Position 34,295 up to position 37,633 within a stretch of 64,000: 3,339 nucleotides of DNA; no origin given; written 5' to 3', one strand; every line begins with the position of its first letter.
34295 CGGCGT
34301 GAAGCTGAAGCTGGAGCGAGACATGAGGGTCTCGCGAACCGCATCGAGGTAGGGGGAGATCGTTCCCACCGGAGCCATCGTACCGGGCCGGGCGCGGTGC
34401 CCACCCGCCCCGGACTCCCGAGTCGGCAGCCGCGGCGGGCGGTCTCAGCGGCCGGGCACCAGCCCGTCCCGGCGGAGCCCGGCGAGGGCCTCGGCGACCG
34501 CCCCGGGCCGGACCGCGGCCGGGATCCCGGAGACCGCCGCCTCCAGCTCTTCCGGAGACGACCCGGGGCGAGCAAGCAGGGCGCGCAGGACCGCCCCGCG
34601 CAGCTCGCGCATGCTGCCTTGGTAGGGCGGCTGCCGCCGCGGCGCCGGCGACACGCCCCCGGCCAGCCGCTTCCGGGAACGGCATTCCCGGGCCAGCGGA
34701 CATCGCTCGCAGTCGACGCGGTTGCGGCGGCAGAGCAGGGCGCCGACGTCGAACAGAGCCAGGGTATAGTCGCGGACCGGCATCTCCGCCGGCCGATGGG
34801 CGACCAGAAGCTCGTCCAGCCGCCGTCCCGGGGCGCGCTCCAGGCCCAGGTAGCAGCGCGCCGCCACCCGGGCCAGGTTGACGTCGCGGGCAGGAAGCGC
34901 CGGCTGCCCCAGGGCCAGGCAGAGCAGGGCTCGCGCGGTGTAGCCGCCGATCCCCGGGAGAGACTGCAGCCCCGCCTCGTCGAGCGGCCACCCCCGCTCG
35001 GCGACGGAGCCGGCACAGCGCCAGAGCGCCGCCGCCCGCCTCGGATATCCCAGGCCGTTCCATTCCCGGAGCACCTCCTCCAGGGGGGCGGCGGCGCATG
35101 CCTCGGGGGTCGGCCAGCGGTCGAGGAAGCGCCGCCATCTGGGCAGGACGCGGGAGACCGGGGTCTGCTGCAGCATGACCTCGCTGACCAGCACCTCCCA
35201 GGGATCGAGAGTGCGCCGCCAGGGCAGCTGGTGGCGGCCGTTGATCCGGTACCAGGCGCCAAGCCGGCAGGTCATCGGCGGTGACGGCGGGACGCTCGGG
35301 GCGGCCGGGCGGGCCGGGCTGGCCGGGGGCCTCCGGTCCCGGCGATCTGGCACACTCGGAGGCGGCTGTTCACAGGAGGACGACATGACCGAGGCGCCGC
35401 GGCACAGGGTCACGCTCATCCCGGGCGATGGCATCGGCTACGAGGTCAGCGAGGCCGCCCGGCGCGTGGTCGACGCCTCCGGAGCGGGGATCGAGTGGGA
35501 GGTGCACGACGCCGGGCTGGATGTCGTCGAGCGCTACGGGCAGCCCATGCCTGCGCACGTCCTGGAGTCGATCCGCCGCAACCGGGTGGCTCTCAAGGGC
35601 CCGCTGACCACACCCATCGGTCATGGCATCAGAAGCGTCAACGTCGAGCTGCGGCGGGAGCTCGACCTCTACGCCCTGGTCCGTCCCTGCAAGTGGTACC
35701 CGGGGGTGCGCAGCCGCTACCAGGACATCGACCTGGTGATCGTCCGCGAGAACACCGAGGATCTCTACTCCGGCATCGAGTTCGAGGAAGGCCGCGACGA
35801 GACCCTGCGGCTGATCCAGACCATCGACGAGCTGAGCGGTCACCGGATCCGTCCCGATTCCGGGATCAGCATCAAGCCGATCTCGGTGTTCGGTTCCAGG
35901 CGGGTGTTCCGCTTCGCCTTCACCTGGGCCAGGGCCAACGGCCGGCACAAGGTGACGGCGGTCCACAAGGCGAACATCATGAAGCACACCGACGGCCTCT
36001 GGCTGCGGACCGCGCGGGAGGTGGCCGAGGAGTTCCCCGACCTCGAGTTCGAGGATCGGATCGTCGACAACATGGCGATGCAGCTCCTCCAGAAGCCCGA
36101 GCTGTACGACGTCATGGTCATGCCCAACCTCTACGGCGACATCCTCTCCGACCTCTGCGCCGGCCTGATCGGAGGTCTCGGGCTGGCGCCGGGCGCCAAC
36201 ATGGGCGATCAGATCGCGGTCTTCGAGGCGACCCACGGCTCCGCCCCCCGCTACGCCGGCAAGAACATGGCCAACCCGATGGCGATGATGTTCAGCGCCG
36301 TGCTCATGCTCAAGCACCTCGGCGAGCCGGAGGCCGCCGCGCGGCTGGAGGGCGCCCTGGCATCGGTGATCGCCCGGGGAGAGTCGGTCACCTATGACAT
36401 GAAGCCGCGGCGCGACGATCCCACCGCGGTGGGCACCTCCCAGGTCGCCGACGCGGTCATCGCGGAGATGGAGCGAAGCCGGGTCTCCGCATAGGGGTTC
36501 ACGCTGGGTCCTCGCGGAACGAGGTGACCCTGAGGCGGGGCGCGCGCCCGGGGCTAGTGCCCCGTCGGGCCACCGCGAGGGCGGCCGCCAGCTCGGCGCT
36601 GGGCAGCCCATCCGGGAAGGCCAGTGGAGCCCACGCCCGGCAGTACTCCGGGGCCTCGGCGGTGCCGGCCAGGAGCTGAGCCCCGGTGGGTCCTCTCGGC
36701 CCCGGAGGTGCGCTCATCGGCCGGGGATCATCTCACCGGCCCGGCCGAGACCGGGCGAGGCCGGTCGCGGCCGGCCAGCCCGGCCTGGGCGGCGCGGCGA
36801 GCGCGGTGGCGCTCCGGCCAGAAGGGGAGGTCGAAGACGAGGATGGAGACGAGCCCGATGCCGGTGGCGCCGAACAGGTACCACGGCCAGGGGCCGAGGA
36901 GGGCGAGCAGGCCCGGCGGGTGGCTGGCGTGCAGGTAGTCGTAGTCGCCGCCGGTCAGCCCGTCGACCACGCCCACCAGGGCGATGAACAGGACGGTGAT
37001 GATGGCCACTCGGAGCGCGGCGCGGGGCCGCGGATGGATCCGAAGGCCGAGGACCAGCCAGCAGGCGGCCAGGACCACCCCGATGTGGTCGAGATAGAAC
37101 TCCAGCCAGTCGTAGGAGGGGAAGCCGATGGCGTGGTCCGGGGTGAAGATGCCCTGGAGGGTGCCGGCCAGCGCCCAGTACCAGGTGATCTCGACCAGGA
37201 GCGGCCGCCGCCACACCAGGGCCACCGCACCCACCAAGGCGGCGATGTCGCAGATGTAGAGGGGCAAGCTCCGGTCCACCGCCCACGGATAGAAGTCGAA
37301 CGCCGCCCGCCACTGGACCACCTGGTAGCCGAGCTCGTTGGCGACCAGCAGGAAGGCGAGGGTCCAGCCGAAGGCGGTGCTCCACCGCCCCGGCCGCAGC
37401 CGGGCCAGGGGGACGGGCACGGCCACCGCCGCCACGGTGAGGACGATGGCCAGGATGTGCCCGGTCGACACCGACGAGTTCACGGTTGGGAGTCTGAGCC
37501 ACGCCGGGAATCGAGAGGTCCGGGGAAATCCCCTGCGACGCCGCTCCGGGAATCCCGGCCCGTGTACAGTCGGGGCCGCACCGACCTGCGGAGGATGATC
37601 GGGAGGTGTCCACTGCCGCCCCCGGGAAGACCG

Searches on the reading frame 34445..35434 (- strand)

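Call 49: search_protein_families(library=pfam, proteins=[window:34445-35434:-], max_evalue=0.001)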
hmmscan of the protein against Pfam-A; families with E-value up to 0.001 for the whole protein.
window:34445-35434:- (329 aa): 2 families
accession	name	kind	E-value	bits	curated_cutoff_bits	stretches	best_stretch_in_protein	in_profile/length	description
PF00730.31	HhH-GPD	-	1.9e-13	51.1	26.2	1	83-200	1-92/108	HhH-GPD superfamily base excision DNA repair protein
PF00633.29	HHH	-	9.1e-05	22.6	24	1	153-172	10-29/30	Helix-hairpin-helix motif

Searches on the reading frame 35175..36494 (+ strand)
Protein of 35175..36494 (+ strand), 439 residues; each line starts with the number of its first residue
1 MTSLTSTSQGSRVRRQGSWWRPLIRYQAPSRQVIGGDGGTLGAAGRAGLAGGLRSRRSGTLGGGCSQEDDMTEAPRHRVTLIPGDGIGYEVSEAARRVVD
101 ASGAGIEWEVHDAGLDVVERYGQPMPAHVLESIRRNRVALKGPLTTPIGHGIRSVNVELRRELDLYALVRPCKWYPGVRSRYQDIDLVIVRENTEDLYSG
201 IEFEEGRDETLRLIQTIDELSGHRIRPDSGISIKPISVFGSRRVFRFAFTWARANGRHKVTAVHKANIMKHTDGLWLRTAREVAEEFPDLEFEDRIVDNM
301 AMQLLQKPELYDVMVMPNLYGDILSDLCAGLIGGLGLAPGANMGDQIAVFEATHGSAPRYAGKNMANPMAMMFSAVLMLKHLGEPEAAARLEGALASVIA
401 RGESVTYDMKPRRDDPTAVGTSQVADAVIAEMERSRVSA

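Call 49: search_protein_families(library=pfam, proteins=[window:35175-36494:+], max_evalue=0.001)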
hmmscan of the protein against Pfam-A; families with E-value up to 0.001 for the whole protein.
window:35175-36494:+ (439 aa): 1 family
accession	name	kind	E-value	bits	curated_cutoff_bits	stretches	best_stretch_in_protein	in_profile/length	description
PF00180.25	Iso_dh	-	4.5e-103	345.6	27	1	79-428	2-348/348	Isocitrate/isopropylmalate dehydrogenase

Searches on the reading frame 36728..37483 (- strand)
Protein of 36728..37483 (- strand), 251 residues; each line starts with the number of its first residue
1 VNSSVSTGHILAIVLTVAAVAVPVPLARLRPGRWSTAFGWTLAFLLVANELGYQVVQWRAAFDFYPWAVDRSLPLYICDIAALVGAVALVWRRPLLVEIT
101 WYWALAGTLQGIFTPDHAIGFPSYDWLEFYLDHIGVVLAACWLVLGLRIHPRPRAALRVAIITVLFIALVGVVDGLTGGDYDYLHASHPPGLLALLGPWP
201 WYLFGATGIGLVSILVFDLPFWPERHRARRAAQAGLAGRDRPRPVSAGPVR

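Call 65: search_protein_families(library=pfam, proteins=[window:36728-37483:-], max_evalue=0.0001)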
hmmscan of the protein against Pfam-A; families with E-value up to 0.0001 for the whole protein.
window:36728-37483:- (251 aa): 1 family
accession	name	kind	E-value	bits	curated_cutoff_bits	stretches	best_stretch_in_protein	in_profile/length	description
PF14808.11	TMEM164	-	2.2e-34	119.3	25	1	6-216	3-215/217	TMEM164 family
